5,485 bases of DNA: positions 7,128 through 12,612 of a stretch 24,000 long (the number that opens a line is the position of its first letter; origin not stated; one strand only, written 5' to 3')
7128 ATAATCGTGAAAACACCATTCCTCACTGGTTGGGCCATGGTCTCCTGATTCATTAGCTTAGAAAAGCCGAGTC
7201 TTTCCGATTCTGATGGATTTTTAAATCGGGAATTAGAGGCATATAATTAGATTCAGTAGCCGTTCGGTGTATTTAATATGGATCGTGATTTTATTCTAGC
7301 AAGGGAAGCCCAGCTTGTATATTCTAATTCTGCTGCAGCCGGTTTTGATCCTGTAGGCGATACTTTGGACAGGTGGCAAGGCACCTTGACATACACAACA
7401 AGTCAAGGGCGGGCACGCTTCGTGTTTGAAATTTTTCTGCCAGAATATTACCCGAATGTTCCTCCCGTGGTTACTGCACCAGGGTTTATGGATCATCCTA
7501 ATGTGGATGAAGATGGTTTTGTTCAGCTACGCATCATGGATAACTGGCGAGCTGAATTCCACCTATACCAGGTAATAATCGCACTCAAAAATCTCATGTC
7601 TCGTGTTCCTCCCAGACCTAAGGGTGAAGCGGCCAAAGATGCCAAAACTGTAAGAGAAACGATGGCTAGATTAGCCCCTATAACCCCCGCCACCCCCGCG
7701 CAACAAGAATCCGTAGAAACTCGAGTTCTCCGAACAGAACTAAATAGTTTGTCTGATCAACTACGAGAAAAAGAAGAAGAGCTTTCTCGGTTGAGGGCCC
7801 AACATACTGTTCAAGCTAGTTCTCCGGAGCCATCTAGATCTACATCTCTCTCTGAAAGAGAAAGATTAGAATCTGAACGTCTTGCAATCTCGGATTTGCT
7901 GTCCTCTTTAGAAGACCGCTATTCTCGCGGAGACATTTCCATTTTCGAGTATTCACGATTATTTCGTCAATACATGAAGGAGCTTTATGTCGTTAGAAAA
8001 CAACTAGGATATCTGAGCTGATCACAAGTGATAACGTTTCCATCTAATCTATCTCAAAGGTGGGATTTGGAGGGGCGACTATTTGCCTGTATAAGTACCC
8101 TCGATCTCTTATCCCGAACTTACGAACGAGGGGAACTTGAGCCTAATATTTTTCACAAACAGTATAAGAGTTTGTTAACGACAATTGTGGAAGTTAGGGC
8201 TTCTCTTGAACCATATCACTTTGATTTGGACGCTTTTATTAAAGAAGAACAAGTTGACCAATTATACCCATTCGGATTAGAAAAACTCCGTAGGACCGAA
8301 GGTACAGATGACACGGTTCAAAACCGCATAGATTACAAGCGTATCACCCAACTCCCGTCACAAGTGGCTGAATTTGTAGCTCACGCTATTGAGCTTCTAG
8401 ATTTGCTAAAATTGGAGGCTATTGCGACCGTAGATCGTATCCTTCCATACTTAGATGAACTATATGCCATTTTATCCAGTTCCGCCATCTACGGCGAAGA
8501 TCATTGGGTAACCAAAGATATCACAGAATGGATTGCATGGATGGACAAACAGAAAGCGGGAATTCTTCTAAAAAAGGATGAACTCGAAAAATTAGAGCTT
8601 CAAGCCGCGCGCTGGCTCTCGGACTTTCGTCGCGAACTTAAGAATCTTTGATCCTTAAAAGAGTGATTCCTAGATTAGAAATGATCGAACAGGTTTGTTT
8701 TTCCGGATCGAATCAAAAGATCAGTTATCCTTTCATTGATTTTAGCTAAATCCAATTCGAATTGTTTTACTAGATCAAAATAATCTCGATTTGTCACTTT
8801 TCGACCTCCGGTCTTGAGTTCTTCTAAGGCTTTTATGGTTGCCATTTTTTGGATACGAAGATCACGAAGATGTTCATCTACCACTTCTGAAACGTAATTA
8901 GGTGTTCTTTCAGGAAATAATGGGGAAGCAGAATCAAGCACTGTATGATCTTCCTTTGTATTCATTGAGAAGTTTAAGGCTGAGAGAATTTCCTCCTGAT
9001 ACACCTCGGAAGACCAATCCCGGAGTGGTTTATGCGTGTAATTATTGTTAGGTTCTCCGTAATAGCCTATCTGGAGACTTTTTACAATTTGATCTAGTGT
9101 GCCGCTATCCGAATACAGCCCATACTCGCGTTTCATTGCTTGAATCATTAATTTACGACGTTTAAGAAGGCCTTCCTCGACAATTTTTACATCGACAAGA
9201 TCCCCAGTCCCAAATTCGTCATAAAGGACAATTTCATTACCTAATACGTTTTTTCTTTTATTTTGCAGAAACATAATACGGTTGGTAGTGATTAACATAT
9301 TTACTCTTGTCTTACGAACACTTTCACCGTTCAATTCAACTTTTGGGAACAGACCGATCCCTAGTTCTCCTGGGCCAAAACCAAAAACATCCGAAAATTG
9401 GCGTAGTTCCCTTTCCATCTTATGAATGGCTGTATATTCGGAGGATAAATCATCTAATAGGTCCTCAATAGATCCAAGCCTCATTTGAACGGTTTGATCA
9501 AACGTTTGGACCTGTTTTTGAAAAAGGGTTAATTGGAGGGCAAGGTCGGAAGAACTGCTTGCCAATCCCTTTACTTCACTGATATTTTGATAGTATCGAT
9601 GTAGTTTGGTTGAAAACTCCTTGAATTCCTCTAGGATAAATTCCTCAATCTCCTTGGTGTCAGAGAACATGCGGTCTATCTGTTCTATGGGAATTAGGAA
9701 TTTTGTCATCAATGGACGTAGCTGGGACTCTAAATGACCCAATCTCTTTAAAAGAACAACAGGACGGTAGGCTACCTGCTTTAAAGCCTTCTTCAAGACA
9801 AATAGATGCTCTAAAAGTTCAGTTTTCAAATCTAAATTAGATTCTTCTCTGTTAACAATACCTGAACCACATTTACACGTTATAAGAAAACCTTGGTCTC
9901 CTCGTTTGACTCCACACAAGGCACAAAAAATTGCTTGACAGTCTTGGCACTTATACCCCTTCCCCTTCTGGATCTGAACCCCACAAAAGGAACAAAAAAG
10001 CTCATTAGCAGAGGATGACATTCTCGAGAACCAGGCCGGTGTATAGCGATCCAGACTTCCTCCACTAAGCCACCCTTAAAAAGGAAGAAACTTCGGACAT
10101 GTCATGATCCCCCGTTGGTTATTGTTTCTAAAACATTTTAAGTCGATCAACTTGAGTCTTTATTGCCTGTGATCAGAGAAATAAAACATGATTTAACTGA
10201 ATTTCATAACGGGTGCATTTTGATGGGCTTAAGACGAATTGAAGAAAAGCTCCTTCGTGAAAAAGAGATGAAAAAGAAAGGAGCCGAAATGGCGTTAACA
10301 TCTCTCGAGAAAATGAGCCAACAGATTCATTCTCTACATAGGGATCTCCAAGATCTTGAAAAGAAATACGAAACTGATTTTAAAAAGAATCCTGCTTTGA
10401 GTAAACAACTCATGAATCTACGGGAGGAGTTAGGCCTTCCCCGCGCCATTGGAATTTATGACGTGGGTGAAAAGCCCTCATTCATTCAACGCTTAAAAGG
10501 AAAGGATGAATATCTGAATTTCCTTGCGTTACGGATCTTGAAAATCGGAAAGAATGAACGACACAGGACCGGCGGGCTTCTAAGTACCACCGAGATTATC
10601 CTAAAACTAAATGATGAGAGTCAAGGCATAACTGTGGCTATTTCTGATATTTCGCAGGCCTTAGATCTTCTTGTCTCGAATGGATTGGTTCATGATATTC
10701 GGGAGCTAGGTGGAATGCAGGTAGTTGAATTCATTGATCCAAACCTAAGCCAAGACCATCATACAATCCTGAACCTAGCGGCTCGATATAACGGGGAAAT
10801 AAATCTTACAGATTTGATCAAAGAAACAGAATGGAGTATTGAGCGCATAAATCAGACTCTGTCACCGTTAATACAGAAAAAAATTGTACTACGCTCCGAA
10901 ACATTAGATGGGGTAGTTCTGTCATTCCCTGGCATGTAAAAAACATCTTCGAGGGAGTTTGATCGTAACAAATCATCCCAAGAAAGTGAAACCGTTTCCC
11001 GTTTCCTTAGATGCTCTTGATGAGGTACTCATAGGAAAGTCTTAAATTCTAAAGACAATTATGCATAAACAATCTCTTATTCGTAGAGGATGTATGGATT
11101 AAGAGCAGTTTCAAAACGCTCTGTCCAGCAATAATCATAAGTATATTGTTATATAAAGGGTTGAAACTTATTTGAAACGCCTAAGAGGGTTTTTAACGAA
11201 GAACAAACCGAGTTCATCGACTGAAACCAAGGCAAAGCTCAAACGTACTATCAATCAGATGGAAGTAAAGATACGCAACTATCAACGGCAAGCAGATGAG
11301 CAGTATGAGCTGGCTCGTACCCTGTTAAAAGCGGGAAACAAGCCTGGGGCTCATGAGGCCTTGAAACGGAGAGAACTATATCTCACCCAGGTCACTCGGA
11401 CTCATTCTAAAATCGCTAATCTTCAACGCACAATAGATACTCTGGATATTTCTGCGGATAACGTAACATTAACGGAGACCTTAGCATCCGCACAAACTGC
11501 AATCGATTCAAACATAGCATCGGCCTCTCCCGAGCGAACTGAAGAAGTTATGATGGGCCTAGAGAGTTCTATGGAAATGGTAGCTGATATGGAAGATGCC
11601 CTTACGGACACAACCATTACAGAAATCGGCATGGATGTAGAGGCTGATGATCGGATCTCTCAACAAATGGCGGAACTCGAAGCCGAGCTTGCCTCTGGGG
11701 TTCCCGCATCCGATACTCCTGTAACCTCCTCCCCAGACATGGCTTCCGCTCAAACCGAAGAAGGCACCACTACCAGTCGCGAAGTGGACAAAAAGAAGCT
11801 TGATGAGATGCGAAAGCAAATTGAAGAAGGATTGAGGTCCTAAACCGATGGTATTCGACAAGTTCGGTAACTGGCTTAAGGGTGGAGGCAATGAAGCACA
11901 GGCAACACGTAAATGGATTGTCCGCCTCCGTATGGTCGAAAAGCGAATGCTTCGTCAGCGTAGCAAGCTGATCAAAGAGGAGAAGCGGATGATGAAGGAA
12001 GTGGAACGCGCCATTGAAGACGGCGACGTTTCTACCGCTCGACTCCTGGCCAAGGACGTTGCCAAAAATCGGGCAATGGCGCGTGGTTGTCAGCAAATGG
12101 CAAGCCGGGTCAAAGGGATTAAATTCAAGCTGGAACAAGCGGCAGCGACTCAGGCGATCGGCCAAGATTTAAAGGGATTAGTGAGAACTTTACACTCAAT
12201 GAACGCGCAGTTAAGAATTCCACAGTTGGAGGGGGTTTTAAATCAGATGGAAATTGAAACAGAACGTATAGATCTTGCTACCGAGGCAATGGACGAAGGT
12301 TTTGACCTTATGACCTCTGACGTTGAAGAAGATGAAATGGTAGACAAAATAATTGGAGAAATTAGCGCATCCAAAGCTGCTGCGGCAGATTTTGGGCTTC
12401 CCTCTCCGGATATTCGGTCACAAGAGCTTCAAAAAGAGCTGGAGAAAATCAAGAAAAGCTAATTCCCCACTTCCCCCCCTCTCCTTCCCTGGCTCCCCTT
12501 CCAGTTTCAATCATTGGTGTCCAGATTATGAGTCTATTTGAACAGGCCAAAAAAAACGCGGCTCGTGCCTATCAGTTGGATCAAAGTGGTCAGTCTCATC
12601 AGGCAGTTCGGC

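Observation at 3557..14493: Eukaryote-type ubiquitin + ESCRT-I/II/III/Vps4 supercluster embedded in an archaeal chromosome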

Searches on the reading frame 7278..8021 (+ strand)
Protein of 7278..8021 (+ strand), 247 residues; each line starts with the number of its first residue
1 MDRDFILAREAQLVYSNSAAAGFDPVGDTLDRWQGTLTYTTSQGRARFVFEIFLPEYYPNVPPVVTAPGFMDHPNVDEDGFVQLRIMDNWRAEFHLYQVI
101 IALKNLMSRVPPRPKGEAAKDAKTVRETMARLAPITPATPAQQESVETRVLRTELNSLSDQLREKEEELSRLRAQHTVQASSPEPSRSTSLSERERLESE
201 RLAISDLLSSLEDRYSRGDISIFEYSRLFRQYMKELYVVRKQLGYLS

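Call 4: search_protein_families(library=pfam, proteins=[window:7278-8021:+], max_evalue=0.01)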
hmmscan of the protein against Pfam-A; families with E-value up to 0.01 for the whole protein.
window:7278-8021:+ (247 aa): 3 families
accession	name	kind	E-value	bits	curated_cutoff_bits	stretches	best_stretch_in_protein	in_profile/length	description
PF00179.31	UQ_con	-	1.2e-13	51.3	27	1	24-112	20-113/140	Ubiquitin-conjugating enzyme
PF05743.18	UEV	-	0.00013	22.2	27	1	34-112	36-120/121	UEV domain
PF15188.11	CCDC-167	-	0.0085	16.8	27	0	139-174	27-63/84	Coiled-coil domain-containing protein 167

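Call 30: search_solved_structures(query=window:7278-8021:+, max_evalue=0.1, show_alignments=2)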
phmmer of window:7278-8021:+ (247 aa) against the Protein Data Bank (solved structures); distinct sequences matched with E-value up to 0.1: 238 (the best 60 are shown).
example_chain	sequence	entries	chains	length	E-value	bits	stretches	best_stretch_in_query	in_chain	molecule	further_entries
5d0k_A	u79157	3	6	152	4e-09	39.6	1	19-133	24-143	Ubiquitin-conjugating enzyme E2 D2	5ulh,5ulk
6w9d_A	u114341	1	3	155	6.4e-09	38.9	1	20-133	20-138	Ubiquitin-conjugating enzyme E2 D2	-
5d0m_A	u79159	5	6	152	6.7e-09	38.9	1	20-133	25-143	Ubiquitin-conjugating enzyme E2 D2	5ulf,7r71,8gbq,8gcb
8grm_P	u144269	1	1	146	1.3e-08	38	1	19-133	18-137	UbcH5b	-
8vk8_A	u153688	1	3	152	1.4e-08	37.8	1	19-133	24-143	Ubiquitin-conjugating enzyme E2 D2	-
9b55_A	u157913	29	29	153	2e-08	37.3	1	20-114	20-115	Ubiquitin-conjugating enzyme E2 4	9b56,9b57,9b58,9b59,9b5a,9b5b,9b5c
6w7z_A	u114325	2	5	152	2.3e-08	37.1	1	20-133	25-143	Ubiquitin-conjugating enzyme E2 D2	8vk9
4ii2_C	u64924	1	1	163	2.4e-08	37.1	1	20-114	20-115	Ubiquitin-conjugating enzyme E2 4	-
2e2c_A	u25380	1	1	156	2.8e-08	36.8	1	19-109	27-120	UBIQUITIN CONJUGATING ENZYME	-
9gls_AAA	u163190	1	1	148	3.3e-08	36.6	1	19-133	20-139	Ubiquitin-conjugating enzyme E2 D2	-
8grq_N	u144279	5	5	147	4e-08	36.3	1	18-131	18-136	Ubiquitin-conjugating enzyme E2D 3 (UBC4/5 homolog, yeast), isoform CRA_a | Ubiquitin-conjugating enzyme E2 D3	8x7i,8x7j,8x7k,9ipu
3jvz_A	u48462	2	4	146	4.4e-08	36.2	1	19-133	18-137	Ubiquitin-conjugating enzyme E2 D2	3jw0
4v3l_A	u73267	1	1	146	4.4e-08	36.2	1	19-133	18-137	UBIQUITIN-CONJUGATING ENZYME E2 D2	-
6hpr_C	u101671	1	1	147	4.4e-08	36.2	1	19-133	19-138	Ubiquitin-conjugating enzyme E2 D2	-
5zbu_C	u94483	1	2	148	4.5e-08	36.2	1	19-133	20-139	Ubiquitin-conjugating enzyme E2 D2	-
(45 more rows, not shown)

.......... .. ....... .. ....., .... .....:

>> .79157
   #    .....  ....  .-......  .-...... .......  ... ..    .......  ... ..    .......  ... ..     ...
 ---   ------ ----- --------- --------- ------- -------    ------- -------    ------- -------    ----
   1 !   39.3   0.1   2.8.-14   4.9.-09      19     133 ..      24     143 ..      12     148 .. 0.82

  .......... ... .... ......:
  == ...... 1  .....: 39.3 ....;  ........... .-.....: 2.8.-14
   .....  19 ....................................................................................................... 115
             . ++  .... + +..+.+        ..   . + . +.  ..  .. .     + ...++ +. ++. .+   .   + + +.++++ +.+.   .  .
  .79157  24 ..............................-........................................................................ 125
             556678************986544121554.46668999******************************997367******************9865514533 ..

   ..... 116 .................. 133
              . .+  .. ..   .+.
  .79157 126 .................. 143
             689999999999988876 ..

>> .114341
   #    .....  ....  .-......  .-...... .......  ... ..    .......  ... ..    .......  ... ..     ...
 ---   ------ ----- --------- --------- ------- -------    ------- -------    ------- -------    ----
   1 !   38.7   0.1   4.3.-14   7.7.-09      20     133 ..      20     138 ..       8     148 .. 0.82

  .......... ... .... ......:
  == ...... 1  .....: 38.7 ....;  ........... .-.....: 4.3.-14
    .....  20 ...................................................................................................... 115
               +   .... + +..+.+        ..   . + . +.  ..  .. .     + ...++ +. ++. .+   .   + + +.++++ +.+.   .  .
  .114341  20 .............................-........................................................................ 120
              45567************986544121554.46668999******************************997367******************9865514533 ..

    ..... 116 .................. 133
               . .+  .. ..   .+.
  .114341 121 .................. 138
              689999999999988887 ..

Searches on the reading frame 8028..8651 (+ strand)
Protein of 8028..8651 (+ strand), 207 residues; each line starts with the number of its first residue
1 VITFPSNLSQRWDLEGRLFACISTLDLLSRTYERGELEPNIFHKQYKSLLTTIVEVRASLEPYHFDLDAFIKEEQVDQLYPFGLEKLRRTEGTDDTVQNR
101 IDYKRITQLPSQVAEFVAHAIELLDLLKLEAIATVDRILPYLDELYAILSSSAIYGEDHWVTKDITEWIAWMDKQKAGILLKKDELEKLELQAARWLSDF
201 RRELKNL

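Call 4: search_protein_families(library=pfam, proteins=[window:8028-8651:+], max_evalue=0.01)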
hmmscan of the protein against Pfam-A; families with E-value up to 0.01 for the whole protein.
window:8028-8651:+ (207 aa): 1 family
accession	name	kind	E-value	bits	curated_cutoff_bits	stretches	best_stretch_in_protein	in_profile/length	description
PF03997.17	VPS28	-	1.1e-13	51.9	24.5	1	17-192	3-176/188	VPS28 protein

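Call 31: search_solved_structures(query=window:8028-8651:+, max_evalue=0.1)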
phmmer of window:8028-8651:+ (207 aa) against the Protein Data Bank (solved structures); distinct sequences matched with E-value up to 0.1: 0.

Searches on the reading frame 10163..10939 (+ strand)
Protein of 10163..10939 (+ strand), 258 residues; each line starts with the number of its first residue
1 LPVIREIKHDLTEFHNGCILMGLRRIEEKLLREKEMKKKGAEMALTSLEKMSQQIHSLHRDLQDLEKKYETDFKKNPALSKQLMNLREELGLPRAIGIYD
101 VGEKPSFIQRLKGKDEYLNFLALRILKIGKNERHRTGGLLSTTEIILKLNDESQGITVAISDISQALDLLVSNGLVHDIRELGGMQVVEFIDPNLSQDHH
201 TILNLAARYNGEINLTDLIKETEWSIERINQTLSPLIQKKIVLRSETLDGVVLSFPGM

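Call 4: search_protein_families(library=pfam, proteins=[window:10163-10939:+], max_evalue=0.01)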
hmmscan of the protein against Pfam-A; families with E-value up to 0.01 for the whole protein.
window:10163-10939:+ (258 aa): 3 families
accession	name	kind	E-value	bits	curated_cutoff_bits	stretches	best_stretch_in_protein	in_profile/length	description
PF04157.22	EAP30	-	2.1e-17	64.1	26.8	1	32-244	9-217/219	EAP30/Vps36 family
PF07926.17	TPR_MLP1_2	-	0.0011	19.5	36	1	29-90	5-66/129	TPR/MLP1/MLP2-like protein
PF06156.18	YabA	-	0.0028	18.6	30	1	45-90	7-52/103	Initiation control protein YabA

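Call 32: search_solved_structures(query=window:10163-10939:+, max_evalue=0.1)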
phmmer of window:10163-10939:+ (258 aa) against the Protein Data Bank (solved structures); distinct sequences matched with E-value up to 0.1: 2.
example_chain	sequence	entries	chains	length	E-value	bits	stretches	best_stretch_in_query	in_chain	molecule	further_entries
2zme_A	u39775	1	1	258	1.5e-16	64.1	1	22-240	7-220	Vacuolar-sorting protein SNF8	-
3cuq_A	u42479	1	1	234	2.3e-13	53.6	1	43-240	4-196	Vacuolar-sorting protein SNF8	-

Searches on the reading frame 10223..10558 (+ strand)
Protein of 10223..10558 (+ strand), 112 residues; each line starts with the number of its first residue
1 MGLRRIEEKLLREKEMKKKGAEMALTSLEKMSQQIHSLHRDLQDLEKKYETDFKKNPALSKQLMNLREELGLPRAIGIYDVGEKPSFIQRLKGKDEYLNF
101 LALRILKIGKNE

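Call 58: search_protein_families(library=pfam, proteins=[window:10223-10558:+], max_evalue=5)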
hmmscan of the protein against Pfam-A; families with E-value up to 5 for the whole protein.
seq(112 aa): 7 families
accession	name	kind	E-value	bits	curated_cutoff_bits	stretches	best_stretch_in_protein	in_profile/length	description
PF07926.17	TPR_MLP1_2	-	0.00017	22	36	1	9-70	5-66/129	TPR/MLP1/MLP2-like protein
PF04157.22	EAP30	-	0.00018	21.7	26.8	1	12-108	9-99/219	EAP30/Vps36 family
PF06156.18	YabA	-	0.00058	20.9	30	1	25-75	7-53/103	Initiation control protein YabA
PF00126.33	HTH_1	-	0.021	15.2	26.6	1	56-73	27-44/60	Bacterial regulatory helix-turn-helix protein, lysR family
PF15991.10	G_path_suppress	-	0.041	14.5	34.3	1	7-48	35-73/288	G-protein pathway suppressor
PF22728.1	NCH1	-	0.11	12.7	27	1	28-69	126-167/173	NACHT C-terminal Helical domain 1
PF16454.10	PI3K_P85_iSH2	-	0.33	11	31.5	1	13-70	75-132/161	Phosphatidylinositol 3-kinase regulatory subunit P85 inter-SH2 domain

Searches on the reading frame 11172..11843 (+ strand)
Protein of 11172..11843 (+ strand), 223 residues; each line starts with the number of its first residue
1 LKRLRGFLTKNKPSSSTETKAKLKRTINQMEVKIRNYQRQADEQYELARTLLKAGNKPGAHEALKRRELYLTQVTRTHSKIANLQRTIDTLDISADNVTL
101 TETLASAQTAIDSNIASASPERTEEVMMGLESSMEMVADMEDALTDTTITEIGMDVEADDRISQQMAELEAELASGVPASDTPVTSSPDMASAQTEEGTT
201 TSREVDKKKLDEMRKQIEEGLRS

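Call 5: search_protein_families(library=pfam, proteins=[window:11172-11843:+], max_evalue=0.01)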
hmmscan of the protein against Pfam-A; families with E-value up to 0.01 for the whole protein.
window:11172-11843:+ (223 aa): 1 family
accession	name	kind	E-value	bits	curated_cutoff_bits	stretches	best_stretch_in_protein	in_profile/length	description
PF03357.26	Snf7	-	6.3e-10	39.4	27.3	1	18-176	1-156/171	Snf7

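Call 28: search_solved_structures(query=window:11172-11843:+, max_evalue=1)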
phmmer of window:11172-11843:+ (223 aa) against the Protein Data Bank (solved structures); distinct sequences matched with E-value up to 1: 6.
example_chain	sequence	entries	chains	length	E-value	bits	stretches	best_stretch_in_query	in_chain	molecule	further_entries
9ftl_A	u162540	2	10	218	9.6e-28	100.6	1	8-216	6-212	Heimdallarchaeota archaeon AB_125 ESCRT-IIIB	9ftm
9fn1_U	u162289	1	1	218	4.7e-05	26.6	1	11-218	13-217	Vps20/32/60-like protein (ESCRT-III)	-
8wb6_A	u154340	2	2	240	0.0012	22.1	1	10-193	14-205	SNF7 isoform 1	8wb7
5fd7_A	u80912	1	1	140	0.0033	20.6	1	10-145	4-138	Vacuolar-sorting protein SNF7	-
5fd9_A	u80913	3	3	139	0.0035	20.5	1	10-145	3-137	Vacuolar-sorting protein SNF7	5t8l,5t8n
9jsd_A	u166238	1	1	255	0.0035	20.5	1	10-145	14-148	Vacuolar-sorting protein SNF7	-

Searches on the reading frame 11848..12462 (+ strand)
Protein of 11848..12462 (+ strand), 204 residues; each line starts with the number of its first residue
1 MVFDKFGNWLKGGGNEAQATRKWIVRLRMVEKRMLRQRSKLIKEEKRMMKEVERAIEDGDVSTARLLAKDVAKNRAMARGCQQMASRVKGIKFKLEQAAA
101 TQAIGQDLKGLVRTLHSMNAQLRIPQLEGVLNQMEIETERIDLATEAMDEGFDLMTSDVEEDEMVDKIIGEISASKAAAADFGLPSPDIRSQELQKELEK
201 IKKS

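Call 5: search_protein_families(library=pfam, proteins=[window:11848-12462:+], max_evalue=0.01)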
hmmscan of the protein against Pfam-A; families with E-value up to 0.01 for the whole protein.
window:11848-12462:+ (204 aa): 1 family
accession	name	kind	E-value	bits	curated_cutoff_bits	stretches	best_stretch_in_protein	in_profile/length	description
PF03357.26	Snf7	-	1.2e-14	54.8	27.3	1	22-176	1-157/171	Snf7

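Call 29: search_solved_structures(query=window:11848-12462:+, max_evalue=1)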
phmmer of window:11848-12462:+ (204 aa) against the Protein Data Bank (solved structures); distinct sequences matched with E-value up to 1: 17.
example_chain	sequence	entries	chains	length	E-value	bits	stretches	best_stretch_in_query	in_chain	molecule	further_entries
7zcg_B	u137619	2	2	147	4.2e-14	56.3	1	30-154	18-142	Charged multivesicular body protein 2a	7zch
6e8g_T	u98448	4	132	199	9.5e-12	48.6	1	22-185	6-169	Charged multivesicular body protein 1b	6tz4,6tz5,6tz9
8v2q_A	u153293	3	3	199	4.2e-11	46.5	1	22-185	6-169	Charged multivesicular body protein 1b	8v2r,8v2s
3jc1_Ab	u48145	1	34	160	6e-11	46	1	22-173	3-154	Charged multivesicular body protein 1b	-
13gm_C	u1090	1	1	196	1.2e-07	35.2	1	25-175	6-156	Charged multivesicular body protein 1a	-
3frt_A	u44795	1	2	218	6.5e-06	29.6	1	20-180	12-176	Charged multivesicular body protein 3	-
2gd5_A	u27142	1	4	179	9e-06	29.1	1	20-176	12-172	Charged multivesicular body protein 3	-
6zh3_B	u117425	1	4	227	5.2e-05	26.6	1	30-198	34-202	Vacuolar protein-sorting-associated protein 24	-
7zcg_A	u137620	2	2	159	0.00043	23.6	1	20-165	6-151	Charged multivesicular body protein 3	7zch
3frv_A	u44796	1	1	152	0.0017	21.7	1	19-153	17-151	Charged multivesicular body protein 3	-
6zpm_A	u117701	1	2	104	0.094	16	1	35-125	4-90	Trypanosoma cruzi KKT4 117-218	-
9s9j_A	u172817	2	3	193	0.27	14.6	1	28-148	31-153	Cell division protein CdvB, Vps2 like protein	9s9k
4nnh_A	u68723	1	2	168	0.5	13.7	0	97-162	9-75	30S ribosomal protein S1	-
5ie8_A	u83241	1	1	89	0.79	13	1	99-162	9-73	30S ribosomal protein S1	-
4nnk_A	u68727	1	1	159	0.86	12.9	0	97-162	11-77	30S ribosomal protein S1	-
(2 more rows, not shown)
